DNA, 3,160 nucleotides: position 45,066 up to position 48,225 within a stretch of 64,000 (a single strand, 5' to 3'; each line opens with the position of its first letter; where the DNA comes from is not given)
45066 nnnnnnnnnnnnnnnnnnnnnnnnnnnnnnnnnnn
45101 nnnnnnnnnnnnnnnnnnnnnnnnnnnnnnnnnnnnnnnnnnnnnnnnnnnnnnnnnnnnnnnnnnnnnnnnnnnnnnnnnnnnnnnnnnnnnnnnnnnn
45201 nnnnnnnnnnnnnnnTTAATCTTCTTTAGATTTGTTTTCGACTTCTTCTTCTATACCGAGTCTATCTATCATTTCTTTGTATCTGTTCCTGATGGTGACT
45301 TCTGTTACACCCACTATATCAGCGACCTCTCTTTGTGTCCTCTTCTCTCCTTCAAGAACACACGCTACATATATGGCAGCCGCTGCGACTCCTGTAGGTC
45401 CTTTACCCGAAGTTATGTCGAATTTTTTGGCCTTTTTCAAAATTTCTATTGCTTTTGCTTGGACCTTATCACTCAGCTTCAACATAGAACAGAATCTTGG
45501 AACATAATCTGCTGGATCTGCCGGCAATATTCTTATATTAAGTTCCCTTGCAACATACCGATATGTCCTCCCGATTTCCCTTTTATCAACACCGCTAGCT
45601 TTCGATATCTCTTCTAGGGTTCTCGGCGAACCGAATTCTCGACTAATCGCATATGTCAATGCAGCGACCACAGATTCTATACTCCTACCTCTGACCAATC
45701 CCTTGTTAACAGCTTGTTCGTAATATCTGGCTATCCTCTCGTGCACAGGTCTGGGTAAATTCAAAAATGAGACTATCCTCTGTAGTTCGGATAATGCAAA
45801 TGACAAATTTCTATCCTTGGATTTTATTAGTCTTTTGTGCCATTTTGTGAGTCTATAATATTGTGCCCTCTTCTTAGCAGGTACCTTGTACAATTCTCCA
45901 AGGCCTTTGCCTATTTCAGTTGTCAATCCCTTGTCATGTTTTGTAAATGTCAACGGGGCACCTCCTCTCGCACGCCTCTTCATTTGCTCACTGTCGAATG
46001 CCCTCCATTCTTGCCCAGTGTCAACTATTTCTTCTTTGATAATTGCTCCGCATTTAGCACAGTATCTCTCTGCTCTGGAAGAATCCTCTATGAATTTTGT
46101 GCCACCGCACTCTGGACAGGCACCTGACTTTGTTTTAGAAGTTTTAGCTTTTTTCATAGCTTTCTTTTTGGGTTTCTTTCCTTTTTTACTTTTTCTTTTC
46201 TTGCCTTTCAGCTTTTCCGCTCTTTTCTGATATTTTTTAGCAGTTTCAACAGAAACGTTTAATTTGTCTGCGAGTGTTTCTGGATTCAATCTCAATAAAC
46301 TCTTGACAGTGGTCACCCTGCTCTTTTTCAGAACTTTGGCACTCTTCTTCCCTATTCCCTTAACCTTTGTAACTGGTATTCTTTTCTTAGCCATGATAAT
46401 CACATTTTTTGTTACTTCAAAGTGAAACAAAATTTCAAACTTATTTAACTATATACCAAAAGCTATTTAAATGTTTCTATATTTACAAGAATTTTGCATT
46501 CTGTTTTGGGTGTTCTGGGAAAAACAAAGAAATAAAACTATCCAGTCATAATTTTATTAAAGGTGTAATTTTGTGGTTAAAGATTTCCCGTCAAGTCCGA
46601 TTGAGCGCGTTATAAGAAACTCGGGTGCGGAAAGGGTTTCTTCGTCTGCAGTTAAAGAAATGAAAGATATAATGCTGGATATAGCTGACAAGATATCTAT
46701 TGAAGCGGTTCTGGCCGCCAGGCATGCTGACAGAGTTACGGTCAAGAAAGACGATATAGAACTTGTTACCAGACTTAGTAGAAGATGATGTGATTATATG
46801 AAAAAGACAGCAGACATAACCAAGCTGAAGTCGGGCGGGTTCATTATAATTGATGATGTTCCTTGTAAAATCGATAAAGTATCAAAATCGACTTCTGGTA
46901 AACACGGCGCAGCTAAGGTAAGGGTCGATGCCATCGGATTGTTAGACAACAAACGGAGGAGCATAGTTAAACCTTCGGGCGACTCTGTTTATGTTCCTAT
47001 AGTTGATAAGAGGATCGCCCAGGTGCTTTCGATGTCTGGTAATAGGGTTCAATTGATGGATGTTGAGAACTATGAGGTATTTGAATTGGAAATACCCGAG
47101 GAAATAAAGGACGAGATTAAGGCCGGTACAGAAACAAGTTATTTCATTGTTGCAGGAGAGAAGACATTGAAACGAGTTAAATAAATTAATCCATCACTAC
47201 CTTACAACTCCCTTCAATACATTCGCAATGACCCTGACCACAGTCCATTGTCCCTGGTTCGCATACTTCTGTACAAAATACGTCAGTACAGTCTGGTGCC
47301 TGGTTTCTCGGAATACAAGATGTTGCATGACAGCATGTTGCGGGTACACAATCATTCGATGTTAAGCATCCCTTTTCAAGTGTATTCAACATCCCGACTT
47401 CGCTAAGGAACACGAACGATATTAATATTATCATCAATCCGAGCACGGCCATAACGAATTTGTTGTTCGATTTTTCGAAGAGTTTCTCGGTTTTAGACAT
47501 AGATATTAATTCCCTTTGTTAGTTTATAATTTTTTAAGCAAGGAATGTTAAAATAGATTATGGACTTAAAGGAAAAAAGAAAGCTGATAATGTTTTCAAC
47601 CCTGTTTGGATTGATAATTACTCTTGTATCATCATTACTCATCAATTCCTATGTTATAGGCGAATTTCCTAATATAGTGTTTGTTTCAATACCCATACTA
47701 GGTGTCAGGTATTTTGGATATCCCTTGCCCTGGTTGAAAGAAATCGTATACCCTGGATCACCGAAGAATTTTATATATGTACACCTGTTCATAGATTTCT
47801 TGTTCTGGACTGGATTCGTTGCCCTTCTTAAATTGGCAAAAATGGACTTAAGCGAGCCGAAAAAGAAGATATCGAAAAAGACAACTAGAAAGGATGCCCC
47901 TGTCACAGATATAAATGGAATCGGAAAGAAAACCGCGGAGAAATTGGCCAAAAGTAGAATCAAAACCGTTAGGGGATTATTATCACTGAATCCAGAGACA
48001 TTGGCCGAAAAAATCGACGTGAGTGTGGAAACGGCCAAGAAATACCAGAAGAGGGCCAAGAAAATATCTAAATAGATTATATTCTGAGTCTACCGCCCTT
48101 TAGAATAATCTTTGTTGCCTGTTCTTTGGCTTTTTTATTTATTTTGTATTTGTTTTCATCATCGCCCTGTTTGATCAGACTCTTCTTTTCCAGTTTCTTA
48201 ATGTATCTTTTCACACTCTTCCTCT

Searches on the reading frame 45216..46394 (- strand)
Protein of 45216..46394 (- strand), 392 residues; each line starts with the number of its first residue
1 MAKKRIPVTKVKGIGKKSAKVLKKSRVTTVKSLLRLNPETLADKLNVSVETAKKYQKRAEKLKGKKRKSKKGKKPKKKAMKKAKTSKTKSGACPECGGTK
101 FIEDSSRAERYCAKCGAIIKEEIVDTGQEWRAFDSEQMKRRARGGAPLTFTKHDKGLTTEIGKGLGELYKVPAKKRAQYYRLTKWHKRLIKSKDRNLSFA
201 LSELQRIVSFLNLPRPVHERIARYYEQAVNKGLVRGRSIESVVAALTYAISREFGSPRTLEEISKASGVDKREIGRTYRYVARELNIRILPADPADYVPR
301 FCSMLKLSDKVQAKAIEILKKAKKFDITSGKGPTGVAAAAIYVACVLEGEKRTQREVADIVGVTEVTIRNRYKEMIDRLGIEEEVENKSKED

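Call 5: search_protein_families(library=pfam, proteins=[window:45216-46394:-], max_evalue=1)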
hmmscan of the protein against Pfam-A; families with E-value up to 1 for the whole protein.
window:45216-46394:- (392 aa): 30 families (the best 25 are shown)
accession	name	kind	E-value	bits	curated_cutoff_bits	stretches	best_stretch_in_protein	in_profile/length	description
PF00382.24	TFIIB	-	4.2e-45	152.1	23.6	2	292-377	6-91/92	Transcription factor TFIIB repeat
PF08271.17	Zn_Ribbon_TF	-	7.2e-15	54.7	29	1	92-133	2-43/43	TFIIB zinc-binding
PF04545.22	Sigma70_r4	-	1.5e-08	34.4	24.1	1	349-379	18-48/50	Sigma-70, region 4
PF14520.12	HHH_5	-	0.00011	23.1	27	1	8-54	4-50/57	Helix-hairpin-helix domain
PF14229.12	DUF4332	-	0.00017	22.2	23.2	1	10-57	57-103/122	Domain of unknown function (DUF4332)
PF13412.12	HTH_24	-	0.0014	18.6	21.9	0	353-377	19-43/48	Winged helix-turn-helix DNA-binding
PF08279.18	HTH_11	-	0.0017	18.7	25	1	38-55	18-35/55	HTH domain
PF13384.12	HTH_23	-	0.0017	18.6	24.6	0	351-372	17-41/50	Homeodomain-like domain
PF01381.28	HTH_3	-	0.0019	18.7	23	0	351-370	9-28/55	Helix-turn-helix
PF13404.12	HTH_AsnC-type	-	0.0021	18.3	27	1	352-375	18-41/42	AsnC-type helix-turn-helix domain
PF08281.18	Sigma70_r4_2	-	0.0044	17.1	25.7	0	352-372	27-47/54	Sigma-70, region 4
PF14354.12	Lar_restr_allev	-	0.01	16.5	28.6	1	92-121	5-34/58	Restriction alleviation protein Lar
PF13518.12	HTH_28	-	0.015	15.8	25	0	41-73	18-52/52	Helix-turn-helix domain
PF11798.14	IMS_HHH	-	0.016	15.9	24.4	1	5-24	10-29/32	IMS family HHH motif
PF14319.11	Zn_Tnp_IS91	-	0.039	14.4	26.3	1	70-127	16-74/90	Transposase zinc-binding domain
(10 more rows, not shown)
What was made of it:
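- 45216..46394 (-): tfb: transcription initiation factor B, 392 aa from the ATG at 46394 (module, Lys linker, Zn ribbon, two cyclin/TFIIB repeats). Call 5: Pfam TFIIB 4e-45 and Zn_Ribbon_TF at aa 92-133.
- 46212..46379 (-): HhH module copy 2 (TFB aa 6-61), inserted directly after MAKKR. Call 5: Pfam HHH_5 23.1 bits, below the gathering score of 27.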

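Call 6: search_protein_families(library=ncbifam, proteins=[window:45216-46394:-], max_evalue=0.1)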
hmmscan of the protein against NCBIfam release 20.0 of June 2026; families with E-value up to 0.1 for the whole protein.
window:45216-46394:- (392 aa): 18 families
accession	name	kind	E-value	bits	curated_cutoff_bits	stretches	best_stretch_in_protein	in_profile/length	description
NF001658.0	PRK00423.1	subfamily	9.7e-123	409.2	384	1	80-382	3-309/312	transcription initiation factor IIB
NF008165.0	PRK10917.1-3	equivalog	6.1e-06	25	711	1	4-113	6-115/692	ATP-dependent DNA helicase RecG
TIGR02937.1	sigma70-ECF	superfamily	1.5e-05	24.7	42.9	1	349-379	131-161/165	sigma-70 family RNA polymerase sigma factor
NF011264.0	PRK14670.1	equivalog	6.3e-05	21.4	1021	1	6-70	537-600/602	excinuclease ABC subunit C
TIGR03491.1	TIGR03491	subfamily_domain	0.00038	19.5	97.45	1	3-71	209-277/462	TM0106 family RecB-like putative nuclease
NF047912.1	ECs_2282_CxxC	subfamily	0.00062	19.6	37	1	93-121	5-39/60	ECs_2282 family putative zinc-binding protein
NF011532.0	PRK14973.1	equivalog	0.00077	17.3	930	1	11-133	676-799/936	DNA topoisomerase I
NF010731.0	PRK14133.1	equivalog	0.0025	17.1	362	1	5-52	172-220/352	DNA polymerase IV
NF008168.0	PRK10917.2-2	equivalog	0.0055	15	718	1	4-76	109-180/795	ATP-dependent DNA helicase RecG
NF033442.0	BREX_PglW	equivalog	0.0094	13.6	990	1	11-85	802-876/1391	BREX system serine/threonine kinase PglW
TIGR03879.1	near_KaiC_dom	domain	0.0097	16.4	65.1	1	339-374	23-58/91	probable regulatory domain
NF033497.1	rubre_like_arch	subfamily_domain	0.01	15.5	32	1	85-99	11-25/34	rubrerythrin-like domain-containing protein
NF002677.0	PRK02406.1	equivalog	0.011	14.8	256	1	5-47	179-221/357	DNA polymerase IV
NF002492.0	PRK01810.1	equivalog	0.021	13.5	399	1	6-62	184-237/412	DNA polymerase IV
NF049845.1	Xre_ParS_antitoxin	subfamily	0.023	14.8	90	0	24-65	4-45/112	type II RES/Xre toxin-antitoxin system antitoxin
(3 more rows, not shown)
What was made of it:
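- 45216..46394 (-): Call 6: NF001658 409 bits against a cutoff of 384.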

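Call 10: find_homologous_proteins(query=window:45216-46394:-, max_evalue=1e-10)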
Query window:45216-46394:- (392 aa): 5958 proteins with E <= 1e-10 among 8000 candidates; the best 120 are listed.
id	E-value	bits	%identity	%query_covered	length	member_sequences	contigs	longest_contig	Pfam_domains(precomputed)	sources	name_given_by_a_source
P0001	2.3e-247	838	100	100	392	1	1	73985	PF00382.25,PF04545.23,PF08271.18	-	-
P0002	4.9e-183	627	86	83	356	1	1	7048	PF00382.25,PF04545.23,PF08271.18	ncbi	-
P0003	1.0e-180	619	91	77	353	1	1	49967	PF00382.25,PF04545.23,PF08271.18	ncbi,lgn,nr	ncbi:MAG: transcription initiation factor IIB [Kosmotogaceae bacterium]|nr:transcription initiation 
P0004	8.6e-180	616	85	81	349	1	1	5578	PF00382.25,PF04545.23,PF08271.18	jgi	-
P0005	2.7e-179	614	84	84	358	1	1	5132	PF00382.25,PF04545.23,PF08271.18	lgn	-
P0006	5.2e-179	613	88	78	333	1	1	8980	PF00382.25,PF04545.23,PF08271.18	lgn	-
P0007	1.9e-178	611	86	81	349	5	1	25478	PF00382.25,PF04545.23,PF08271.18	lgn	-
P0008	2.1e-178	611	88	78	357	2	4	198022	PF00382.25,PF04545.23,PF08271.18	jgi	jgi:transcription initiation factor TFIIB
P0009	3.9e-178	610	84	83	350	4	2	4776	PF00382.25,PF04545.23,PF08271.18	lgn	-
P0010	2.7e-177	608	86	81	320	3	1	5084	PF00382.25,PF04545.23,PF08271.18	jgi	-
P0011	3.1e-177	607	88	78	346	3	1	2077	PF00382.25,PF04545.23,PF08271.18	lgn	-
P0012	7.5e-177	606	80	83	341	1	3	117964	PF00382.25,PF04545.23,PF08271.18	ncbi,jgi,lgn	-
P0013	7.8e-177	606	85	81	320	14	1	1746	PF00382.25,PF04545.23,PF08271.18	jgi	jgi:transcription initiation factor TFIIB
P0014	5.3e-176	603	87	75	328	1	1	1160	PF00382.25,PF04545.23,PF08271.18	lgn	-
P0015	8.8e-176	603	87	77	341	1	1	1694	PF00382.25,PF04545.23,PF08271.18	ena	-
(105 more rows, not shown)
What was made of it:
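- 45216..46394 (-): Call 10: the database protein of 392 aa is identical.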

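Call 19: find_encoding_contigs(protein=P0001, flank=10000, max_places=3)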
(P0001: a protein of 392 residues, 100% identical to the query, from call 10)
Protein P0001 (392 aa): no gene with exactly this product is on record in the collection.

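Call 42: find_encoding_contigs(protein=P0003, flank=6000, max_places=2)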
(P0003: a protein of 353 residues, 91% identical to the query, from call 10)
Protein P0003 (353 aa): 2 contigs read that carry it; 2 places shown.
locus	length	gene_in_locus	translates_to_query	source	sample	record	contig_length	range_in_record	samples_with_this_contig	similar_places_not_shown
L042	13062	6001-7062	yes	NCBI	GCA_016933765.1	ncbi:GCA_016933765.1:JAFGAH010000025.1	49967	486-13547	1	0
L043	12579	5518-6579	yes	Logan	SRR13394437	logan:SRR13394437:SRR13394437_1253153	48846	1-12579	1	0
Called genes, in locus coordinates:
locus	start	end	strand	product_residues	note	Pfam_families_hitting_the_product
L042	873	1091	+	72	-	-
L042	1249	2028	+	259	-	PF00733:Asn_synthase, PF24167:DUF7411 (weak), PF00733:Asn_synthase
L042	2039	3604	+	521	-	PF23613:ELP3_N, PF04055:Radical_SAM, PF16199:Radical_SAM_C, PF00583:Acetyltransf_1 (weak), PF13673:Acetyltransf_10 (faint)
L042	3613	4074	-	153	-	-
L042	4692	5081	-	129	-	PF21485:IF5A-like_N, PF01287:eIF-5a (weak)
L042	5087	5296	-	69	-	PF00125:Histone (weak), PF00808:CBFD_NFYB_HMF, PF15630:CENP-S (weak)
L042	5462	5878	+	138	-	PF17146:PIN_6, PF01850:PIN (weak)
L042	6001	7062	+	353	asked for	PF08271:Zn_Ribbon_TF, PF00382:TFIIB, PF04545:Sigma70_r4 (faint), PF00382:TFIIB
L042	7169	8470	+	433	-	PF08665:PglZ (faint), PF01663:Phosphodiest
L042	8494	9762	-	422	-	PF01909:NTP_transf_2, PF18765:Polbeta (weak)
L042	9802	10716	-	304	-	PF01909:NTP_transf_2 (weak), PF18765:Polbeta (weak)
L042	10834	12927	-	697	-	-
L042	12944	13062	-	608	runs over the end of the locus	-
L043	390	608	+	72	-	-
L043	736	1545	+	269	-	PF00733:Asn_synthase, PF24167:DUF7411 (weak), PF00733:Asn_synthase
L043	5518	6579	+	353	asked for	PF08271:Zn_Ribbon_TF, PF00382:TFIIB, PF04545:Sigma70_r4 (faint), PF00382:TFIIB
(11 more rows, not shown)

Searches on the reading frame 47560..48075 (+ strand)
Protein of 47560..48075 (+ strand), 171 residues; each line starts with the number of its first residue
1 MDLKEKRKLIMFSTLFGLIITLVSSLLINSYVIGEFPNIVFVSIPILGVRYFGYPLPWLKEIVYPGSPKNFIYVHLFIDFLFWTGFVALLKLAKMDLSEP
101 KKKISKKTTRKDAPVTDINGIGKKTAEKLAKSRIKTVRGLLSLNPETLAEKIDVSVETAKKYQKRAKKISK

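Call 5: search_protein_families(library=pfam, proteins=[window:47560-48075:+], max_evalue=1)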
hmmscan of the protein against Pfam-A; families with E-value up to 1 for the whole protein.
window:47560-48075:+ (171 aa): 10 families
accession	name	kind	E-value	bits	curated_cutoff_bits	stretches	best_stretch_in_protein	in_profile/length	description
PF14520.12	HHH_5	-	2.9e-08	34.5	27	1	115-161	4-50/57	Helix-hairpin-helix domain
PF11798.14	IMS_HHH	-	0.00016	22.1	24.4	1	114-131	12-29/32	IMS family HHH motif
PF14229.12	DUF4332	-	0.0052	17.4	23.2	1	115-163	55-102/122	Domain of unknown function (DUF4332)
PF22357.2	AF1548-like_C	-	0.0068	16.9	23.9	1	114-169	2-55/56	AF1548-like, C-terminal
PF10391.15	DNA_pol_lambd_f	-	0.052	13.8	29.8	1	116-152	4-40/51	Fingers domain of DNA polymerase lambda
PF21794.3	RAD51D_N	-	0.067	13.8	27.3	1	124-155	15-46/60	RAD51D, N-terminal domain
PF12826.13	HHH_2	-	0.092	13.4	27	1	118-160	8-49/64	Helix-hairpin-helix motif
PF11731.14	Cdd1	-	0.098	13.3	25.5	1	115-154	8-47/86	Pathogenicity locus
PF21999.2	IMS_HHH_1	-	0.16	12.9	27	1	117-149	2-34/53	DNA polymerase-iota, thumb domain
PF00633.29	HHH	-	0.21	12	24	1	117-130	15-28/30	Helix-hairpin-helix motif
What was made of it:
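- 47896..48063 (+): HhH module copy 3 (membrane protein aa 113-168), the most diverged copy at nucleotide level. Call 5: Pfam HHH_5 34.5 bits, above the gathering score of 27.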

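Call 6: search_protein_families(library=ncbifam, proteins=[window:47560-48075:+], max_evalue=0.1)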
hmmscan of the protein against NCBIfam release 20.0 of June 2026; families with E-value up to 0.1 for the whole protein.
window:47560-48075:+ (171 aa): 21 families
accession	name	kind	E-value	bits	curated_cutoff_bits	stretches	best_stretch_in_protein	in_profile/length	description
NF003301.0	PRK04301.1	equivalog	1.2e-05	24.7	259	1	112-169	4-61/316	DNA repair and recombination protein RadA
NF002883.0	PRK03352.1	equivalog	6.1e-05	22.4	330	1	111-152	175-216/347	DNA polymerase IV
NF011264.0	PRK14670.1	equivalog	7e-05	21.3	1021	1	114-168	538-591/602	excinuclease ABC subunit C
NF002492.0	PRK01810.1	equivalog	0.00021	20.1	399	1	113-168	184-236/412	DNA polymerase IV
TIGR03491.1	TIGR03491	subfamily_domain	0.00022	20.3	97.45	1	107-168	206-267/462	TM0106 family RecB-like putative nuclease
NF005555.0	PRK07220.1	equivalog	0.00024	19.5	635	1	102-166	675-739/740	DNA topoisomerase I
TIGR02236.1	recomb_radA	equivalog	0.00027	20.4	361.15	1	115-169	2-56/311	DNA repair and recombination protein RadA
NF008168.0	PRK10917.2-2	equivalog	0.0004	18.8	718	1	99-152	97-150/795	ATP-dependent DNA helicase RecG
NF011532.0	PRK14973.1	equivalog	0.00063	17.6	930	1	102-168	865-932/936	DNA topoisomerase I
NF008165.0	PRK10917.1-3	equivalog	0.00077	18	711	1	110-152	5-47/692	ATP-dependent DNA helicase RecG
NF002677.0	PRK02406.1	equivalog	0.0014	17.8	256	1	112-152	179-219/357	DNA polymerase IV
NF008170.0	PRK10917.2-4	equivalog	0.0035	15.3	975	1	100-147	118-165/826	ATP-dependent DNA helicase RecG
NF002751.0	PRK02794.1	equivalog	0.0068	15.3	371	1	111-152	209-250/425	DNA polymerase IV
NF008163.0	PRK10917.1-1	equivalog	0.0069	14.7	796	1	108-149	4-45/692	ATP-dependent DNA helicase RecG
NF002882.0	PRK03348.1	equivalog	0.0074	15.1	389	1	107-151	174-218/461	DNA polymerase IV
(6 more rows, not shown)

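Call 46: find_encoding_contigs(protein=window:47560-48075:+, flank=10000, max_places=3)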
Protein window:47560-48075:+ (171 aa): no gene with exactly this product is on record in the collection.
